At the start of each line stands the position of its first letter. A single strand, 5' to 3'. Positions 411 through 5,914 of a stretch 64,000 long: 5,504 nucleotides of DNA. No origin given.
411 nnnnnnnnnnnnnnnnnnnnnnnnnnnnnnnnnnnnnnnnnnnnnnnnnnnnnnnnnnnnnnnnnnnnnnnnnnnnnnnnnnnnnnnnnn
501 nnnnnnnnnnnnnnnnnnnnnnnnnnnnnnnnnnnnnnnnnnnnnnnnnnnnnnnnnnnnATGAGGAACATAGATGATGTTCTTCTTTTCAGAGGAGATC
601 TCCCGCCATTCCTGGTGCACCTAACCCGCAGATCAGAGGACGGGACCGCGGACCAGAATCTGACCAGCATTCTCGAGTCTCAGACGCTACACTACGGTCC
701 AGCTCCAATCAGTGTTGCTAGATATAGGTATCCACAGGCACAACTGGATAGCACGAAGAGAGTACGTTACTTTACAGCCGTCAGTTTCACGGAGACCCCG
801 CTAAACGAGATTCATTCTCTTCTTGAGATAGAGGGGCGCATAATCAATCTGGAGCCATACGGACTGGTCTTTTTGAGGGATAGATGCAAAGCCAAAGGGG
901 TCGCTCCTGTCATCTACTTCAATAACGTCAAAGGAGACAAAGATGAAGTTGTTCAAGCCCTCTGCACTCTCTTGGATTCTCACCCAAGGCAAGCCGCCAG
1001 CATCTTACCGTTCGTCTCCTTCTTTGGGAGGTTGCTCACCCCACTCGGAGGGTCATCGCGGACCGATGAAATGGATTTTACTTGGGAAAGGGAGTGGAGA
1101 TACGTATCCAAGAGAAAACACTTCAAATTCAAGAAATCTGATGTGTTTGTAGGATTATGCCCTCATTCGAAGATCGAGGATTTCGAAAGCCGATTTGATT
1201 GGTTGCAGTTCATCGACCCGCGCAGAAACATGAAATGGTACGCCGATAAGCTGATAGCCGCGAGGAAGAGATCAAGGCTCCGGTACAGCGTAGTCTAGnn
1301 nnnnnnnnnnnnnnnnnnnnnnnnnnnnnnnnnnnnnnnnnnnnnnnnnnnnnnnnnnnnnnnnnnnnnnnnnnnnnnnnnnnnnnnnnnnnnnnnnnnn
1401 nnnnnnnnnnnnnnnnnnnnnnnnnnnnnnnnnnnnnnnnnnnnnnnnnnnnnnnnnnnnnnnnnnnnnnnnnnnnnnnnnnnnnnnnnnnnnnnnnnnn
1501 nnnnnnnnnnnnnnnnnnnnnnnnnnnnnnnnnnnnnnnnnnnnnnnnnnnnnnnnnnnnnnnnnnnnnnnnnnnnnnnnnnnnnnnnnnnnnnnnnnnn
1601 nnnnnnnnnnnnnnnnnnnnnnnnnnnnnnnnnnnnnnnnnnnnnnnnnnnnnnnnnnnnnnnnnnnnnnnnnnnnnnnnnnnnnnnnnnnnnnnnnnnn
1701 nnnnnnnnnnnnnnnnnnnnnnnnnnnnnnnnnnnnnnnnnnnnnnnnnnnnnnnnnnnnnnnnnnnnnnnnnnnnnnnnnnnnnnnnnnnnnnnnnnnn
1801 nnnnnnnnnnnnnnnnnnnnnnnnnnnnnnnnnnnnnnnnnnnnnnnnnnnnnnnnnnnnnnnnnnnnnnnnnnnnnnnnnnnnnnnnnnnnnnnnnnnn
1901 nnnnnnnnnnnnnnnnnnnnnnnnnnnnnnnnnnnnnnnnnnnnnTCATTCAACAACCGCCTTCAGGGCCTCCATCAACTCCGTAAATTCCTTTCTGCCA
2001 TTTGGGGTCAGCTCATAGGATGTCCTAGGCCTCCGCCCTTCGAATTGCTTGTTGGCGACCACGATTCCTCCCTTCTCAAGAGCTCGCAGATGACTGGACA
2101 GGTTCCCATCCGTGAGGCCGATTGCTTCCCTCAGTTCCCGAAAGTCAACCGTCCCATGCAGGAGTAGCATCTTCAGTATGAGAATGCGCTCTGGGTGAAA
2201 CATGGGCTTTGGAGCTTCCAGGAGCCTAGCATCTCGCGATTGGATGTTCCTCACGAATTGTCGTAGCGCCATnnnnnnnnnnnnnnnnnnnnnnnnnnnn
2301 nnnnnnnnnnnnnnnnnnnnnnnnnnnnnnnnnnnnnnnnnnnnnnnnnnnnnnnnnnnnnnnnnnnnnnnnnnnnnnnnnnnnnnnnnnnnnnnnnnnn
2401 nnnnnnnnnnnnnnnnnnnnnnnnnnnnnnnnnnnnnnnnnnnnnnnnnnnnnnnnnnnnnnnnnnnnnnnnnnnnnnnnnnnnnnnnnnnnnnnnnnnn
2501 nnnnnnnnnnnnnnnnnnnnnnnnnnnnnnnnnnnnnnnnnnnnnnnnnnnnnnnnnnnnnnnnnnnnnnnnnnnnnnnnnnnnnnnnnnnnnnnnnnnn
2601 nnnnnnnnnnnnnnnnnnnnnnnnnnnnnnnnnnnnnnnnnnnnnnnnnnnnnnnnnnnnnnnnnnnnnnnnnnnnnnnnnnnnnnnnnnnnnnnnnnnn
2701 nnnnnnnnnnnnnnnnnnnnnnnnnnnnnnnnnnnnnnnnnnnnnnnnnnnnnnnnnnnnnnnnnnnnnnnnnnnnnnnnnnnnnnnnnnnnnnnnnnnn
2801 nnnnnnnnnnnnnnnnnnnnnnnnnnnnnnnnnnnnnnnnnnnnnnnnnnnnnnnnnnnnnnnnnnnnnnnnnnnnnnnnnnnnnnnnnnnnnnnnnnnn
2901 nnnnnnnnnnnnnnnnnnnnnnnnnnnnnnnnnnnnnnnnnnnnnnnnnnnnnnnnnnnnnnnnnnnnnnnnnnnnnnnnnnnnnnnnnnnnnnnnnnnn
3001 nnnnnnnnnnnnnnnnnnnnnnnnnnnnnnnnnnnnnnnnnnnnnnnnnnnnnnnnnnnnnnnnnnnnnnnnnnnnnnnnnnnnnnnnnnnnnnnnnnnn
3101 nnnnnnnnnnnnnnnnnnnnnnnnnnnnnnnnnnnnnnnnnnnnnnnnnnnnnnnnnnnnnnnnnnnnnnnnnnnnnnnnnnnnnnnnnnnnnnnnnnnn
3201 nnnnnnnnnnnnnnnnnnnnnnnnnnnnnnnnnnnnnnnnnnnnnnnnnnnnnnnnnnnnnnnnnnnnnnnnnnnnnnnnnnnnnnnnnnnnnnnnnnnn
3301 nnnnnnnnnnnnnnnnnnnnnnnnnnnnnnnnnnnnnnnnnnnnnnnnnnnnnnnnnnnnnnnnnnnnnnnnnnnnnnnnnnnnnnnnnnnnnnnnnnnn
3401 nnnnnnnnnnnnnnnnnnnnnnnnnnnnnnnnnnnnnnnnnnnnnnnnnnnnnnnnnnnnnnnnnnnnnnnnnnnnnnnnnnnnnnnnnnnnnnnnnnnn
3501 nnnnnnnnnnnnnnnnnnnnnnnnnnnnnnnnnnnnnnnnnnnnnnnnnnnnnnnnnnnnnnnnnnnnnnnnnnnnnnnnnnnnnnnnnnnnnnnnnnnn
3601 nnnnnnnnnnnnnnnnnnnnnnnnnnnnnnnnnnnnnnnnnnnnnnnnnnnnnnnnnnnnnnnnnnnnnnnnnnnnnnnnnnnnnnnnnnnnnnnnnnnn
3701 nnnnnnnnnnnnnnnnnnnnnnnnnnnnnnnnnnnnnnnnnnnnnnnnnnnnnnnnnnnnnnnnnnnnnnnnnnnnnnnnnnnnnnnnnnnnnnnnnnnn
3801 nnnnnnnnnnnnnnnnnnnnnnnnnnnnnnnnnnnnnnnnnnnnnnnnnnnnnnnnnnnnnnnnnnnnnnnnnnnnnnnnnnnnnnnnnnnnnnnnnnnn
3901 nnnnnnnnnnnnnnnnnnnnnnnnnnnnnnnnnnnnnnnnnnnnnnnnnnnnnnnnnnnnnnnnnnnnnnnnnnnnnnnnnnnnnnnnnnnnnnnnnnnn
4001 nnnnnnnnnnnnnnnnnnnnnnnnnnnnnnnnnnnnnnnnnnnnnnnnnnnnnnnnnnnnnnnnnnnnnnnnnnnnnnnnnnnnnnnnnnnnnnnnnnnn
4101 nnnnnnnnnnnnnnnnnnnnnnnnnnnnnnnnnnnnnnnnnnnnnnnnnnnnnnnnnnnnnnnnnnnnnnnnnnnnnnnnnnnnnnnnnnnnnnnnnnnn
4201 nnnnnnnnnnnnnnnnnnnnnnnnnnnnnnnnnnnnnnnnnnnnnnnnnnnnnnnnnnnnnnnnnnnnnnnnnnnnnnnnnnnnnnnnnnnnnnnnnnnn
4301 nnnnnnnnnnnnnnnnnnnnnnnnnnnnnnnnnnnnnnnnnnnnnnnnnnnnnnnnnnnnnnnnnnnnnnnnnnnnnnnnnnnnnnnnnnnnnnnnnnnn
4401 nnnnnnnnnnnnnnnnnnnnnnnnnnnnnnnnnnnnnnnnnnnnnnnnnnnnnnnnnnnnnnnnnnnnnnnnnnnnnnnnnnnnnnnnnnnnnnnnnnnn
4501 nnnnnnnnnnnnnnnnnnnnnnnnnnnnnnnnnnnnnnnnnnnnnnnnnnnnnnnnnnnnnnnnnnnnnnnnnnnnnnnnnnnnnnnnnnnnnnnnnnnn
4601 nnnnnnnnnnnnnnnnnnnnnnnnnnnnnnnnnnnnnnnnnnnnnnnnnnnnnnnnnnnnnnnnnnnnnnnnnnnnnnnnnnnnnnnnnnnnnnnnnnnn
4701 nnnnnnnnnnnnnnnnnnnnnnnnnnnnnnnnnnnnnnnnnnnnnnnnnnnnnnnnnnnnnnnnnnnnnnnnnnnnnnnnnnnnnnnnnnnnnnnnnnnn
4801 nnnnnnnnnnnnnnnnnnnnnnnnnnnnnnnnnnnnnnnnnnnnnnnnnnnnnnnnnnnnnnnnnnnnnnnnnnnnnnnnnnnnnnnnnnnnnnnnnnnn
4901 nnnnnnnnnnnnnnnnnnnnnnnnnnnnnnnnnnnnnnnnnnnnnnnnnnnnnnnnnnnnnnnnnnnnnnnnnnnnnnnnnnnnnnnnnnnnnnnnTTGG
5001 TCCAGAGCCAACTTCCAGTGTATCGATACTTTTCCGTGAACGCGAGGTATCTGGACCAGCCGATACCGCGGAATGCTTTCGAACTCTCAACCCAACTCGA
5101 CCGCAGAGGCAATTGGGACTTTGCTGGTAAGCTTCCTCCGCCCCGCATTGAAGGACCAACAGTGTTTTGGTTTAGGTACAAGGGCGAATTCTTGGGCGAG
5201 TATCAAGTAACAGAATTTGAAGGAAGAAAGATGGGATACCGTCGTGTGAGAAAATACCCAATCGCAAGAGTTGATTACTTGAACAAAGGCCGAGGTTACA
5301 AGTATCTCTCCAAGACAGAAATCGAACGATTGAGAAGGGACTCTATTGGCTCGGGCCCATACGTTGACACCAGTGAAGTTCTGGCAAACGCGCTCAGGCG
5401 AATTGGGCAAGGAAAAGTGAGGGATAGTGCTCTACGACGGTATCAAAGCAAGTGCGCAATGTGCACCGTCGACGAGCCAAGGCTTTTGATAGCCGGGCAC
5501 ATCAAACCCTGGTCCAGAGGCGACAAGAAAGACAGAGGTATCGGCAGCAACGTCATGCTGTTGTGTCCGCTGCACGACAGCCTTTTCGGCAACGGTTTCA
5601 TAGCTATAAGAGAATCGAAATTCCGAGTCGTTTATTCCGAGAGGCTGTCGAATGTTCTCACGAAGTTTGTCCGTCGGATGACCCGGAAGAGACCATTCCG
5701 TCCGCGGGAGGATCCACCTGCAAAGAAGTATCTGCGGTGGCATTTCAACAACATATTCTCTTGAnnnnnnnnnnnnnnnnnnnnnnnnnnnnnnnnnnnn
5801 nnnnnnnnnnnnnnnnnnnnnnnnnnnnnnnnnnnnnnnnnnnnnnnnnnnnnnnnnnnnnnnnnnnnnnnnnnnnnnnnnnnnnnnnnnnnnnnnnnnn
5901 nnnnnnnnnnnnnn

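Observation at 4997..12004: Four independent candidate modification-dependent (type IV-like) nucleases within 7 kb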

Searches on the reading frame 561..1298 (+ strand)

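Call 8: search_protein_families(library=pfam, proteins=[window:561-1298:+], max_evalue=0.01)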
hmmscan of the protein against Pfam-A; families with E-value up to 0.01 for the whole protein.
window:561-1298:+ (245 aa): 1 family
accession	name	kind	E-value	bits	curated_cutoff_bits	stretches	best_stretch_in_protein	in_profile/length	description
PF10899.13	AbiGi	-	4.9e-05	23.9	22.4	1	73-187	30-143/185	Putative abortive phage resistance protein AbiGi, antitoxin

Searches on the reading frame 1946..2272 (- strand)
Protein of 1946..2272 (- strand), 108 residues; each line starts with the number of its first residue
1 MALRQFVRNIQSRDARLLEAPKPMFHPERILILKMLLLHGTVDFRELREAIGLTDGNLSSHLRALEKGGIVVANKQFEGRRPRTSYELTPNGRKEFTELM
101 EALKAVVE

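Call 8: search_protein_families(library=pfam, proteins=[window:1946-2272:-], max_evalue=0.01)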
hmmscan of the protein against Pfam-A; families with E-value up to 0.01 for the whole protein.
window:1946-2272:- (108 aa): 10 families
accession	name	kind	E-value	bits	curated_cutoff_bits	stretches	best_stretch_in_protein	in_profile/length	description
PF13601.12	HTH_34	-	7.9e-24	84.1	27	1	29-107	2-80/80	Winged helix DNA-binding domain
PF01022.26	HTH_5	-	2.4e-08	34.1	22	1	27-71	2-45/47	Bacterial regulatory protein, arsR family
PF01638.23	HxlR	-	2.1e-07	31.2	20.8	1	30-104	8-80/91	HxlR-like helix-turn-helix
PF03551.20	PadR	-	5.7e-07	29.9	27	1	49-97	25-74/75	Transcriptional regulator PadR-like family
PF13412.12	HTH_24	-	3.7e-06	26.8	21.9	1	31-71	7-47/48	Winged helix-turn-helix DNA-binding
PF12802.13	MarR_2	-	0.00057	20.4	27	1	30-72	8-51/61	MarR family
PF01047.28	MarR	-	0.001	19.4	24.6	1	28-71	4-47/59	MarR family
PF12840.13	HTH_20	-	0.0015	18.9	27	1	45-71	22-48/51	Helix-turn-helix domain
PF24038.1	DUF7347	-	0.0018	18.9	27.6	1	26-92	10-70/77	Domain of unknown function (DUF7347)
PF25212.1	HVO_A0114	-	0.0045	17.2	27.6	1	24-87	19-82/84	HVO_A0114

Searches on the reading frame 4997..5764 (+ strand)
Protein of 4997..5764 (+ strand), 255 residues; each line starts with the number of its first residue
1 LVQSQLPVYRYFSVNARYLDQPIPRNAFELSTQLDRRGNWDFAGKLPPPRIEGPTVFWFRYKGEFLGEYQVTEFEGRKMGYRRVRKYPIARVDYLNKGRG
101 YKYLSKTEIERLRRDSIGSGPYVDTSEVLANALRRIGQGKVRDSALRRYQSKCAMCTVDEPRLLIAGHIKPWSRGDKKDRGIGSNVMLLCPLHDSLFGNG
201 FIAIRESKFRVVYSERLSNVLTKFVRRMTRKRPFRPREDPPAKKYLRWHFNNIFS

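Call 3: search_protein_families(library=pfam, proteins=[window:4997-5764:+], max_evalue=0.01)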
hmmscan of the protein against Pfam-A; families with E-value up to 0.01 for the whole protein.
window:4997-5764:+ (255 aa): 1 family
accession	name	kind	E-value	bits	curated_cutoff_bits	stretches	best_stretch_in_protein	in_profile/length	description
PF13391.12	HNH_2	-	1.5e-08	34.8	21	1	153-204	1-65/66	HNH endonuclease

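Call 4: search_protein_families(library=padloc, proteins=[window:4997-5764:+], max_evalue=0.01)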
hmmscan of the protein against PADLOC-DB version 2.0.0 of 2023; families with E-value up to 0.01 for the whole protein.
window:4997-5764:+ (255 aa): 3 families
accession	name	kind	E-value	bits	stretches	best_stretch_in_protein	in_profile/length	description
PDLC04132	HNH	-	6.3e-22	76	1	126-254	142-272/286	-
PDLC03546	HNH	-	1.6e-15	54.9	1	131-254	152-277/282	Type II restriction enzyme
PDLC03529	REase_II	-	0.0002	18.7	1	151-227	283-357/389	Type II restriction enzyme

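Call 18: search_solved_structures(query=window:4997-5764:+, show_alignments=3, max_evalue=1)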
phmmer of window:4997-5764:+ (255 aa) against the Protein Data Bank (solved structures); distinct sequences matched with E-value up to 1: 1.
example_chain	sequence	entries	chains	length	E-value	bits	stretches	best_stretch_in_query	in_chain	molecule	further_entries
6yex_A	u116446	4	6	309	1.1e-10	44.9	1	122-222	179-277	HNH endonuclease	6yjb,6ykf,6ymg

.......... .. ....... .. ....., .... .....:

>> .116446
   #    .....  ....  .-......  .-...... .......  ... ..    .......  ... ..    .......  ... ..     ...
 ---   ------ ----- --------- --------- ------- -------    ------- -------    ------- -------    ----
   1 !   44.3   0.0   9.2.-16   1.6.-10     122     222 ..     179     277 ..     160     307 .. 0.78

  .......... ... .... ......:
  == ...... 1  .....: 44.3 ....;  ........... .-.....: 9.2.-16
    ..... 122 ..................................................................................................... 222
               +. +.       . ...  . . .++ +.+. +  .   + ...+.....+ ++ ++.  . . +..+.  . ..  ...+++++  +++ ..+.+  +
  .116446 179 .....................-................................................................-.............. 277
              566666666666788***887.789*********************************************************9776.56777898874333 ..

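Call 45: find_homologous_proteins(query=window:4997-5764:+)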
Query window:4997-5764:+ (255 aa): 1 proteins with E <= 0.001 among 249 candidates.
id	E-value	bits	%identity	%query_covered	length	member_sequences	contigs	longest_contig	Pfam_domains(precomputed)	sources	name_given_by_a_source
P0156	5.0e-91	323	99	56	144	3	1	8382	PF13391.13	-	-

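Call 74: search_protein_families(library=ncbifam, proteins=[window:4997-5764:+], max_evalue=0.001)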
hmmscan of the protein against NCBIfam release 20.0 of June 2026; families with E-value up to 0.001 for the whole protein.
window:4997-5764:+ (255 aa): 1 family
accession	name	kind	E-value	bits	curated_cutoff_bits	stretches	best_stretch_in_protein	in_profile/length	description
NF045808.1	PT-DNA_restrict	exception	9.5e-12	44.6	180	1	133-254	157-283/284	phosphorothioated DNA-binding restriction endonuclease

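Call 76: predict_structure(protein=window:4997-5764:+)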
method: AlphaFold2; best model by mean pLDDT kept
length: 255 residues; sequences in the alignment: 1
mean_pLDDT: 33.8   pTM: 0.25
mean pLDDT of the five models: 33.8, 33.6, 31.6, 31.2, 29.8
residues with pLDDT >= 90: 0; 70-90: 0; 50-70: 11; < 50: 244
segments of 3 or more residues with pLDDT < 50: 1-40, 43-56, 59-67, 80-255
pLDDT, mean of each block of 10 residues (from residue 1): 29 32 34 41 43 46 45 49 35 24 31 29 29 36 33 27 26 26 28 30 31 35 36 39 33 29
secondary structure, 60 per line:
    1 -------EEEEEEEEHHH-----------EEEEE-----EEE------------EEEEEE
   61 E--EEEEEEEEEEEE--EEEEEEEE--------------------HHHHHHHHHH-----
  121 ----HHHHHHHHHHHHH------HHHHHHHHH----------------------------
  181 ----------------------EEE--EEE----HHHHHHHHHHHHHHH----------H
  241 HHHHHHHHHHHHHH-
elements in order: E8-15 E30-34 E40-42 E55-61 E64-75 E78-85 H106-115 H125-137 H144-152 E203-205 E208-210 H215-229 H240-254
